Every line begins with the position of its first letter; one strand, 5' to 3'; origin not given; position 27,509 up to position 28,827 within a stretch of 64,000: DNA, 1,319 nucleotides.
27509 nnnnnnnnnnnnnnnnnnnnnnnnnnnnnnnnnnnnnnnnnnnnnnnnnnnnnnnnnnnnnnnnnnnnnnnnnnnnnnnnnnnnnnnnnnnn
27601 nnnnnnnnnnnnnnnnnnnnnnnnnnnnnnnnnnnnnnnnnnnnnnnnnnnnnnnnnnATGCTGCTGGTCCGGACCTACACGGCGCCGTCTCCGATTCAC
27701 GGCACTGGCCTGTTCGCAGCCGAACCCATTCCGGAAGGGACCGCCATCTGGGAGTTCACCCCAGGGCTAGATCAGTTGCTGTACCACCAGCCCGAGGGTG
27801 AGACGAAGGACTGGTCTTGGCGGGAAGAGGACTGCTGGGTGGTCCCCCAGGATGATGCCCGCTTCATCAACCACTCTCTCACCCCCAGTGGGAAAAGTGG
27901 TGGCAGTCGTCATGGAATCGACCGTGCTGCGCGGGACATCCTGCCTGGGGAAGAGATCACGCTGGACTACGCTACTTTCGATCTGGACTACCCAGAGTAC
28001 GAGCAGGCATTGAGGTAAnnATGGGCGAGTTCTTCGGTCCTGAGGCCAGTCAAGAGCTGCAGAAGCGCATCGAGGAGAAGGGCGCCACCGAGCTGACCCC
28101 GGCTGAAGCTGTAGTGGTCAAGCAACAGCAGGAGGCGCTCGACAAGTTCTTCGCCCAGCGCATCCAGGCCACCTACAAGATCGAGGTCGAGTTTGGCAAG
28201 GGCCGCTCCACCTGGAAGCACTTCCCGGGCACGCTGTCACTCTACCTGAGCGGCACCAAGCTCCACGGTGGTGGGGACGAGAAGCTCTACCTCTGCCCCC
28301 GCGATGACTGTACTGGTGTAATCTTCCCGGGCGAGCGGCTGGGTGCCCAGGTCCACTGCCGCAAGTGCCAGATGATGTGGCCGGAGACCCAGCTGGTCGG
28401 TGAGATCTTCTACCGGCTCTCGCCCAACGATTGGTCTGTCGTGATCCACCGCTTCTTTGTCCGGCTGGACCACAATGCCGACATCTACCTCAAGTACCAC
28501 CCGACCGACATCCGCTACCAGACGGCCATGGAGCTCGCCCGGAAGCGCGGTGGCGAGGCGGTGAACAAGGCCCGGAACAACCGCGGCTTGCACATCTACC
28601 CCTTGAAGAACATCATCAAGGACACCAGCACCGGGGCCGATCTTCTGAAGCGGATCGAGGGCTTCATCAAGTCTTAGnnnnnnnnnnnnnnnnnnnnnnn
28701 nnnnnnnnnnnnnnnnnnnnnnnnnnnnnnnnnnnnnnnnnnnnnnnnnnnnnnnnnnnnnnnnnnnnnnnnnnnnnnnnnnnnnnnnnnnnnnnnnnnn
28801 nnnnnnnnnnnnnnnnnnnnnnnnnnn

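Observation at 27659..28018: Phage-encoded minimal SET-domain protein (lysine methyltransferase candidate)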

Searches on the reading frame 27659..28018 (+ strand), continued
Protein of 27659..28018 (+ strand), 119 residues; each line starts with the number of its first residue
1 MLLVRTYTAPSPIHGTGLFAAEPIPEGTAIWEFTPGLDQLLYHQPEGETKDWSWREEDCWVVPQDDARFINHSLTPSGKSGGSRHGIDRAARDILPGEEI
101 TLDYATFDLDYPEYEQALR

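Call 34: fold_search(model_id=the predicted structure, library=viral)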
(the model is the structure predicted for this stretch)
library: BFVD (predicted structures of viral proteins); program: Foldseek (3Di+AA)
matches with E <= 10: 88; with E <= 0.001: 27
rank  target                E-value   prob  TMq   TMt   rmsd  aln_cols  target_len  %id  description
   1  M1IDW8                7.8e-08  1.00  0.72  0.74   3.1       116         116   22  (no name in the UniProt tables at hand)
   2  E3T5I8                2.2e-06  1.00  0.59  0.45   5.0       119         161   26  SET domain-containing protein [Cafeteria roenbergensis virus (strain BV-PW1)]
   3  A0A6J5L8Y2            2.4e-06  1.00  0.66  0.62   4.4       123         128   22  SET domain containing protein [uncultured Caudovirales phage]
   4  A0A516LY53            5.1e-06  1.00  0.60  0.53   4.4       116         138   19  (no name in the UniProt tables at hand)
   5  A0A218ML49            6.4e-06  1.00  0.54  0.08   5.5       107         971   27  SET domain-containing protein [uncultured virus]
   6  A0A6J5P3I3            8.1e-06  1.00  0.65  0.50   2.7       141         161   21  SET domain containing protein [uncultured Caudovirales phage]
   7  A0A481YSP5            1.1e-05  1.00  0.57  0.67   3.9       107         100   21  SET domain protein [Marseillevirus LCMAC101]
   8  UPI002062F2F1         1.7e-05  1.00  0.62  0.72   3.1       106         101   24  (no name look-up for this kind of identifier)
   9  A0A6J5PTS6            1.7e-05  1.00  0.57  0.27   5.4       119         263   23  SET domain containing protein [uncultured Caudovirales phage]
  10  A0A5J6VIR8            2.2e-05  1.00  0.65  0.46   3.8       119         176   23  SET domain protein [Megaviridae environmental sample]
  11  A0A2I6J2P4            3.0e-05  1.00  0.64  0.49   3.7       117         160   20  (no name in the UniProt tables at hand)
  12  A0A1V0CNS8            3.8e-05  1.00  0.67  0.47   3.2       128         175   18  (no name in the UniProt tables at hand)
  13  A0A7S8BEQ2            4.2e-05  1.00  0.67  0.54   3.7       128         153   20  SET domain-containing protein [Medusavirus stheno T3]
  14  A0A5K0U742            4.2e-05  1.00  0.63  0.33   6.7       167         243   17  SET domain-containing protein-lysine N-methyltransferase [Yasminevirus sp. GU-2018]
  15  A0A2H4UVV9            4.8e-05  1.00  0.60  0.40   3.6       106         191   24  Lysine methyltransferase [Bodo saltans virus]
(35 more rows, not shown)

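Call 36: find_encoding_contigs(protein=P0022, flank=6000, max_places=2)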
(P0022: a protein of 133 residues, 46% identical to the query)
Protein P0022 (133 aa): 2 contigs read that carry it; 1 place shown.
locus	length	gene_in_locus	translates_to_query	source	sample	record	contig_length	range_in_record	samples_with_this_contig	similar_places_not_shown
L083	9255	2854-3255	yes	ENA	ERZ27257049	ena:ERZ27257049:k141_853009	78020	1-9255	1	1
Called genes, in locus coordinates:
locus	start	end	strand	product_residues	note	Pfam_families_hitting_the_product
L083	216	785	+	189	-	PF03692:CxxCxxCC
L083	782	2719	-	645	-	PF13243:SQHop_cyclase_C (faint), PF12770:CHAT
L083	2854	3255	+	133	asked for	PF00856:SET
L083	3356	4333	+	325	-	PF01916:DS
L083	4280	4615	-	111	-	-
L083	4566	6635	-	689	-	PF00656:Peptidase_C14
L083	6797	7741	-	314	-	-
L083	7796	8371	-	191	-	-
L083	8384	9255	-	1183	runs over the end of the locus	PF14938:SNAP (faint), PF07719:TPR_2 (faint), PF13374:TPR_10 (faint), PF13424:TPR_12 (weak), PF13424:TPR_12, PF17874:TPR_MalT, PF13424:TPR_12 (weak), PF12770:CHAT, +8 more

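Call 37: find_encoding_contigs(protein=P0044, flank=6000, max_places=2)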
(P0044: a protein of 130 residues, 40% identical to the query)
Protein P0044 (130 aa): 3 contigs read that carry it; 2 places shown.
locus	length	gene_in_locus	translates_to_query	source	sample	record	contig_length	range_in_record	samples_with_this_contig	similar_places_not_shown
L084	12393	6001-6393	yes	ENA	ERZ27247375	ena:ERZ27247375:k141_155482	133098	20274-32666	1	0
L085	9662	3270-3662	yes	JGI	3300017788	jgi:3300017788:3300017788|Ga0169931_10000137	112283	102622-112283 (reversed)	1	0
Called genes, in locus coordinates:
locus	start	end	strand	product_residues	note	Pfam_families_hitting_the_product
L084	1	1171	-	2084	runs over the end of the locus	PF17164:DUF5122, PF07679:I-set (faint), PF13895:Ig_2 (faint), PF13927:Ig_3 (weak)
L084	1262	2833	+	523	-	PF05362:Lon_C (weak), PF13541:ChlI, PF20030:bpMoxR (faint), PF00158:Sigma54_activat (weak), PF00493:MCM (weak), PF01078:Mg_chelatase, PF07728:AAA_5, PF13335:Mg_chelatase_C, +2 more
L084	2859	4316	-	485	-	PF07394:DUF1501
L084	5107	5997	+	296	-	PF07978:NIPSNAP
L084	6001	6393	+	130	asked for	PF00856:SET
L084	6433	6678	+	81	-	-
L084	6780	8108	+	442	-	PF22244:GCE_fung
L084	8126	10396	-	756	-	PF03169:OPT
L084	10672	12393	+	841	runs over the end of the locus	PF12704:MacB_PCD, PF02687:FtsX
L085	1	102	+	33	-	?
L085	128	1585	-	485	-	PF07394:DUF1501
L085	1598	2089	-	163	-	-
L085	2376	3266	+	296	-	PF07978:NIPSNAP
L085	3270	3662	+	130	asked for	PF00856:SET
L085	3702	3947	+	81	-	-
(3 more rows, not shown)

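Call 38: find_encoding_contigs(protein=P0029, flank=6000, max_places=2)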
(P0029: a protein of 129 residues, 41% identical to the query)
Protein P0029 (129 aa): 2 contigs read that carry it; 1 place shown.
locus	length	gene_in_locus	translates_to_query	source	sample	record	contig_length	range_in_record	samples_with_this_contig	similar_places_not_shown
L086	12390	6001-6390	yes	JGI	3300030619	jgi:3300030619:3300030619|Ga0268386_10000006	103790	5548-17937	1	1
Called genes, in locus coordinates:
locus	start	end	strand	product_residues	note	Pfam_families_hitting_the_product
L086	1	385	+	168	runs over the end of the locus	-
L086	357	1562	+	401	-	-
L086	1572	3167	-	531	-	PF16655:PhoD_N (weak), PF09423:PhoD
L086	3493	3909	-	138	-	-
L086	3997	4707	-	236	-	PF08713:DNA_alkylation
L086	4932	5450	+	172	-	PF00929:RNase_T (weak), PF16473:Rv2179c-like (weak)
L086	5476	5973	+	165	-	PF13527:Acetyltransf_9, PF00583:Acetyltransf_1, PF13508:Acetyltransf_7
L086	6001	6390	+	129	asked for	PF00856:SET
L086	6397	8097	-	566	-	PF07660:STN (faint)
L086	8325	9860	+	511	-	PF00034:Cytochrom_C (faint), PF13442:Cytochrome_CBB3 (faint), PF06537:DHOR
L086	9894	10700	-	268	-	PF06439:3keto-disac_hyd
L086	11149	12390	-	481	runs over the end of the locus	PF00884:Sulfatase, PF01663:Phosphodiest, PF16347:SGSH_C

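Call 39: find_encoding_contigs(protein=P0011, flank=6000, max_places=2)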
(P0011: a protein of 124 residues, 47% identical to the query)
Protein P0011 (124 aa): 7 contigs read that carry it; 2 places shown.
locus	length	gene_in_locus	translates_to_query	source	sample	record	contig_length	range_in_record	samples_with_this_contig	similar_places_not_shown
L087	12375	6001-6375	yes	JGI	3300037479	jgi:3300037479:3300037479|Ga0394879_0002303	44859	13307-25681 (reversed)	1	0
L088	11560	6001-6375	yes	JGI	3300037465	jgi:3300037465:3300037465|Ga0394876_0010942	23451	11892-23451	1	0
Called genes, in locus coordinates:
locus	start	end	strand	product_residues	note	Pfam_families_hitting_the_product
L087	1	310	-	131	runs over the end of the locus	PF12172:zf-ChsH2, PF01796:OB_ChsH2_C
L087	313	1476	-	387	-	PF22691:Thiolase_C_1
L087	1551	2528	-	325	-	PF03401:TctC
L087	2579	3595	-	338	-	PF03401:TctC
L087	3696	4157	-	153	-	PF03061:4HBT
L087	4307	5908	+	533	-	PF00501:AMP-binding, PF13193:AMP-binding_C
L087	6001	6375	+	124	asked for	PF00856:SET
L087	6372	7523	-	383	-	PF02771:Acyl-CoA_dh_N, PF02770:Acyl-CoA_dh_M, PF00441:Acyl-CoA_dh_1, PF22924:ACOX_C_alpha1, PF08028:Acyl-CoA_dh_2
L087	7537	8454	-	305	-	PF00106:adh_short, PF08659:KR, PF13561:adh_short_C2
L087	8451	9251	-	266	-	PF00378:ECH_1, PF16113:ECH_2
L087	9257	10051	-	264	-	PF23441:SDR, PF00106:adh_short, PF08659:KR, PF13561:adh_short_C2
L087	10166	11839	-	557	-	PF00501:AMP-binding, PF13193:AMP-binding_C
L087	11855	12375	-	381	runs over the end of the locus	PF02771:Acyl-CoA_dh_N, PF02770:Acyl-CoA_dh_M, PF00441:Acyl-CoA_dh_1, PF22924:ACOX_C_alpha1 (weak), PF08028:Acyl-CoA_dh_2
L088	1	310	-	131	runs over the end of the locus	PF12172:zf-ChsH2, PF01796:OB_ChsH2_C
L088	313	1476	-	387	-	PF22691:Thiolase_C_1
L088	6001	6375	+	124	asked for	PF00856:SET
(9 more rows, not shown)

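Call 47: find_encoding_contigs(protein=P0002, flank=5000, max_places=3)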
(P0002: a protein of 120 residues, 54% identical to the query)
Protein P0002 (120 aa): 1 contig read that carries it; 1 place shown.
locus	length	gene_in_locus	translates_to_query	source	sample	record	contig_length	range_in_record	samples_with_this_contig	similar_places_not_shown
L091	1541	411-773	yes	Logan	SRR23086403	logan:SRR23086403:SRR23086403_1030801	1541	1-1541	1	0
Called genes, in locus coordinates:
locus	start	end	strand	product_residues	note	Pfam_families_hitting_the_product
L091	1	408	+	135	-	?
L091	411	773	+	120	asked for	PF00856:SET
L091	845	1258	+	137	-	-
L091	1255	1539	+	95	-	?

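Call 59: search_protein_families(library=ncbifam, proteins=[window:27659-28018:+], max_evalue=0.1)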
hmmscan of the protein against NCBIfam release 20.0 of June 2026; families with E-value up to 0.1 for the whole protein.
window:27659-28018:+ (119 aa): 1 family
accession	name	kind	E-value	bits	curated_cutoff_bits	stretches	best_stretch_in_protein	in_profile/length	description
NF043024.1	T4SS_AnkI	equivalog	0.078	11.7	550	0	13-34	33-54/439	Dot/Icm T4SS effector AnkI/LegAS4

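Call 60: search_protein_families(library=padloc, proteins=[window:27659-28018:+], max_evalue=0.1)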
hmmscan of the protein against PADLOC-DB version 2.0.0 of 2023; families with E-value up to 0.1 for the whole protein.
window:27659-28018:+ (119 aa): 0 families

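Call 79: search_dna_similar(query=P0006, collection=phages, mode=protein, max_evalue=0.01, max_rows=25)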
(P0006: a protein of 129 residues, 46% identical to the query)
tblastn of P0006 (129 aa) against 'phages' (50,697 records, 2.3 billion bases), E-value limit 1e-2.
Records with a match: 1; places in all: 1; records where one place covers at least 80% of the query: 1.
Best place of each record, by identity: <60% 1.
By first word of the organism name: uncultured 1.
By host as written in the record: - 1.
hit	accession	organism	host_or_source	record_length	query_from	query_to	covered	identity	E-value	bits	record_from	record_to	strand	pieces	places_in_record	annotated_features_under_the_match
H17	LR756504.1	uncultured phage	metagenomic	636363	3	118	90%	38.3%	7e-14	72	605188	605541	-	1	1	record has no annotation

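Call 84: find_related_loci(query=A1, collection=genome_contigs, flank=3000)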
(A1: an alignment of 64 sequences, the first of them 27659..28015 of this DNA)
Query A1 (119 aa) in genome_contigs; peptide patterns used: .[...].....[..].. (x = any residue, [..] = any of these).
600 stretches matched a pattern (row limit reached: there are more); 463 encode a relative of the query (tblastn E <= 1e-3); the best 80 are kept; 80 distinct loci.
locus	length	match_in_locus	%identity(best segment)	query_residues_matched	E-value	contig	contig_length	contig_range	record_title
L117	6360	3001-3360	48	1-108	9e-30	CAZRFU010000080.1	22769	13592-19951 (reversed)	MAG TPA_asm: uncultured Thermoanaerobaculia bacterium isolate binchicken_co179_2 genome assembly, contig: NODE_4918_leng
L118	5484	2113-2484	44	1-112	1e-24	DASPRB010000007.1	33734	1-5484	MAG TPA_asm: Burkholderiales bacterium isolate SMAG_U12214 k141_1638179, whole genome shotgun sequence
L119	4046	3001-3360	46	1-108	1e-24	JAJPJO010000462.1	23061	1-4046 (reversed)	MAG: Proteobacteria bacterium isolate Centralia_MAG_505 k107_16315624, whole genome shotgun sequence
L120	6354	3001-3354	47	1-110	2e-24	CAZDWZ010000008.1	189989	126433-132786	MAG TPA_asm: uncultured Bdellovibrionales bacterium isolate SRP302895_co1_124 genome assembly, contig: NODE_131_length_1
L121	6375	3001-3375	44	1-119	6e-24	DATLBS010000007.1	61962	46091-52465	MAG TPA_asm: Thermoplasmatota archaeon isolate SMAG_U14304 k141_9032098, whole genome shotgun sequence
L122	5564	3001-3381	42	1-113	8e-24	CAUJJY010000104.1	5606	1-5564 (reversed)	MAG: candidate division Zixibacteria bacterium isolate KLAP179 genome assembly, contig: KLAP179_478517, whole genome sho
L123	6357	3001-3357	44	1-111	2e-23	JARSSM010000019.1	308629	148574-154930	MAG: Defluviicoccus sp. isolate SCELSE-4-Def NODE_49_length_308629_cov_17.740354, whole genome shotgun sequence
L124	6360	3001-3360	45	1-108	5e-23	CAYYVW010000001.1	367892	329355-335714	MAG TPA_asm: uncultured Verrucomicrobiaceae bacterium isolate SRP302895_co1_41 genome assembly, contig: NODE_38_length_3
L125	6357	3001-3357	43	1-108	2e-22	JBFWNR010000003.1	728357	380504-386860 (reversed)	MAG: Vicinamibacterales bacterium isolate CA_2019_TPBF_117 NODE_65_length_728357_cov_11.736372_TPBF, whole genome shotgu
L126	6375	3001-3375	44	1-119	2e-22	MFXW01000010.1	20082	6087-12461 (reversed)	MAG: Candidatus Peribacteria bacterium RIFCSPHIGHO2_02_FULL_53_20 rifcsphigho2_02_scaffold_13659, whole genome shotgun s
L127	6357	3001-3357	43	1-111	8e-22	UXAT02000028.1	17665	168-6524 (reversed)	metagenome genome assembly, contig: DF3PA_Contig_34, whole genome shotgun sequence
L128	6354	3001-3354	42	1-110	1e-21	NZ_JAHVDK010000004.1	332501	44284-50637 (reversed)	Inquilinus limosus strain SA128 Indigo76_contig_4, whole genome shotgun sequence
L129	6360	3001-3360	43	1-108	2e-21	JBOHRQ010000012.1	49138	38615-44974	MAG: Gemmatimonadota bacterium isolate SD8030_maxbin2.bin.2 NODE_63_length_49138_cov_11.545714, whole genome shotgun seq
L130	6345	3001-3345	42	1-108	5e-21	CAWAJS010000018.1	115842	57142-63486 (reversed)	MAG: uncultured Chloroflexia bacterium isolate MFD02581.bin.2.20 genome assembly, contig: contig_12939, whole genome sho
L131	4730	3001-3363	41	1-110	2e-20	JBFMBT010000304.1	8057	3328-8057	MAG: Verrucomicrobiota bacterium isolate MAG171 MAG171_304, whole genome shotgun sequence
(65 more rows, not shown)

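Call 91: search_protein_families(library=phrogs, proteins=[L091:1-408:+, L091:845-1258:+, L091:1255-1539:+, L069:4869-8090:-, L059:9629-11167:+, L082:7621-7872:+, L042:10363-13227:+, L055:2386-3450:-], max_evalue=0.001)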
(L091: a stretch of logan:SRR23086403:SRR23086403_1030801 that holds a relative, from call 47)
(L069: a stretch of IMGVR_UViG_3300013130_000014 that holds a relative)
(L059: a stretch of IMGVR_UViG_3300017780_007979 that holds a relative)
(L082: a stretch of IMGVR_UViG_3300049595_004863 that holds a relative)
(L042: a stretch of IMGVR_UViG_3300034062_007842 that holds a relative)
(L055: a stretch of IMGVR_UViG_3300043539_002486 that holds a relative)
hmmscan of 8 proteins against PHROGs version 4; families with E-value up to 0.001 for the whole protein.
L091:1-408:+ (135 aa): 1 family
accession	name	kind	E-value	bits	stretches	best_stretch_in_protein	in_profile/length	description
phrog_8234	-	unknown function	3.9e-05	24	1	55-121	107-172/255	-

L091:845-1258:+ (137 aa): 0 families

L091:1255-1539:+ (95 aa): 0 families

L069:4869-8090:- (1073 aa): 2 families
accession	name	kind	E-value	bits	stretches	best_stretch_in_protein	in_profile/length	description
phrog_23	-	tail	6.4e-55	187.8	2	857-1071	249-470/496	tail sheath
phrog_10581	-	tail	8.5e-38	131.2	1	857-1067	689-913/915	tail sheath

L059:9629-11167:+ (512 aa): 0 families

L082:7621-7872:+ (83 aa): 1 family
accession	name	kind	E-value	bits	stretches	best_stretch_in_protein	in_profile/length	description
phrog_582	-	transcription regulation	7.7e-05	23.9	1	31-81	52-102/105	Arc-like repressor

L042:10363-13227:+ (954 aa): 16 families
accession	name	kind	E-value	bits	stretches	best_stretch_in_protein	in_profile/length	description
phrog_62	-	DNA, RNA and nucleotide metabolism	1.8e-103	348.3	2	536-945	720-1146/1881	DNA helicase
phrog_36964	-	head and packaging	4.4e-36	125.3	1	143-542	64-438/890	terminase large subunit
phrog_19299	-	head and packaging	1.5e-35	123.8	1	148-540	9-387/702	terminase large subunit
phrog_29996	-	unknown function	2.4e-28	99.7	1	551-941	774-1173/1189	-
phrog_23807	-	unknown function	3e-18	66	2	551-729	176-350/1053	-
phrog_16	-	DNA, RNA and nucleotide metabolism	6.1e-16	58.8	1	551-911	318-605/986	DNA helicase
phrog_50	-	DNA, RNA and nucleotide metabolism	1.4e-15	58.4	1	157-306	74-224/570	DnaC-like helicase loader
phrog_15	-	head and packaging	1.7e-15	57.5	1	149-414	58-308/1330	terminase large subunit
phrog_510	-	DNA, RNA and nucleotide metabolism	1.4e-14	54.8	1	137-418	372-631/667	DNA primase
phrog_21391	-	DNA, RNA and nucleotide metabolism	2.9e-08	32.3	1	803-896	1359-1454/2021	DNA helicase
phrog_24008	-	DNA, RNA and nucleotide metabolism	4.9e-08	32.3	1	827-937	858-967/1006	helicase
phrog_1685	-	unknown function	1.5e-06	26.7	1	843-934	1460-1551/2278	-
phrog_11801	-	other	2.7e-05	22.5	0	777-941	1330-1503/2269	DNA methyltransferase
phrog_10691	-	unknown function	5.5e-05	20.7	1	803-905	2151-2258/3925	-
phrog_30356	-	DNA, RNA and nucleotide metabolism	0.00011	21.4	0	169-237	383-452/823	helicase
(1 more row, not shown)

L055:2386-3450:- (354 aa): 0 families

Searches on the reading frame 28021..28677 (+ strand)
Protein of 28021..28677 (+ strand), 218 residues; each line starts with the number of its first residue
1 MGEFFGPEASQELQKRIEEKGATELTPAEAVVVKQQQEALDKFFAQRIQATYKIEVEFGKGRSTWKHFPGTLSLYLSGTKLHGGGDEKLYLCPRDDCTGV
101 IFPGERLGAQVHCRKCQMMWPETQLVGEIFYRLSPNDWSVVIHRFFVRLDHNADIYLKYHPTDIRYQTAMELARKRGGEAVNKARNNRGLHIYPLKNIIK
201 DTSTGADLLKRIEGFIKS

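Call 4: search_protein_families(library=pfam, proteins=[window:28021-28677:+], max_evalue=1)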
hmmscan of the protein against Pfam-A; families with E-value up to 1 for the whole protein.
window:28021-28677:+ (218 aa): 1 family
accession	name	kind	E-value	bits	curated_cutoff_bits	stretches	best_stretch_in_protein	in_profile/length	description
PF01485.27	IBR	-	0.069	13.7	24.3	1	88-117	17-48/65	IBR domain, a half RING-finger domain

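Call 6: search_protein_families(library=phrogs, proteins=[window:28021-28677:+], max_evalue=0.1)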
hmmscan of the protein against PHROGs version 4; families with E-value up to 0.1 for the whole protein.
window:28021-28677:+ (218 aa): 1 family
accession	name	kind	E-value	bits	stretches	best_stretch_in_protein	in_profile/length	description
phrog_10154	-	unknown function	0.04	14.6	1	104-123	23-42/63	-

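Call 48: find_related_loci(query=window:28021-28674:+, collection=viral_contigs, flank=10000)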
Query window:28021-28674:+ (218 aa) in viral_contigs; peptide patterns used: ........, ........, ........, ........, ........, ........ (x = any residue, [..] = any of these).
9 stretches matched a pattern; 6 encode a relative of the query (tblastn E <= 1e-3); 6 distinct loci.
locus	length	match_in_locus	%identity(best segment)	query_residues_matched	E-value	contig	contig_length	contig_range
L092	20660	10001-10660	60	2-218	2e-92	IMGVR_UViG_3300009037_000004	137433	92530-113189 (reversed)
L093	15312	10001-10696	41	5-218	3e-54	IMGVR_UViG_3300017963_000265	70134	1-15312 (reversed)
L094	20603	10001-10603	42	23-218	1e-52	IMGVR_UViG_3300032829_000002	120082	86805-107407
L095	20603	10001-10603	42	23-218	1e-52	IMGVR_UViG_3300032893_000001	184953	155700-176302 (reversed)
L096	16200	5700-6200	39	48-216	3e-29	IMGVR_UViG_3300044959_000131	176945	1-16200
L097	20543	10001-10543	39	38-218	2e-26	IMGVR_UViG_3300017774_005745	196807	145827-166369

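Call 59: search_protein_families(library=ncbifam, proteins=[window:28021-28677:+], max_evalue=0.1)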
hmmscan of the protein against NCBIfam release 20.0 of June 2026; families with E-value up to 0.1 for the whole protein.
window:28021-28677:+ (218 aa): 0 families

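Call 60: search_protein_families(library=padloc, proteins=[window:28021-28677:+], max_evalue=0.1)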
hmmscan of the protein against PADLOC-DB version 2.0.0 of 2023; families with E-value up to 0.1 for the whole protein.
window:28021-28677:+ (218 aa): 0 families
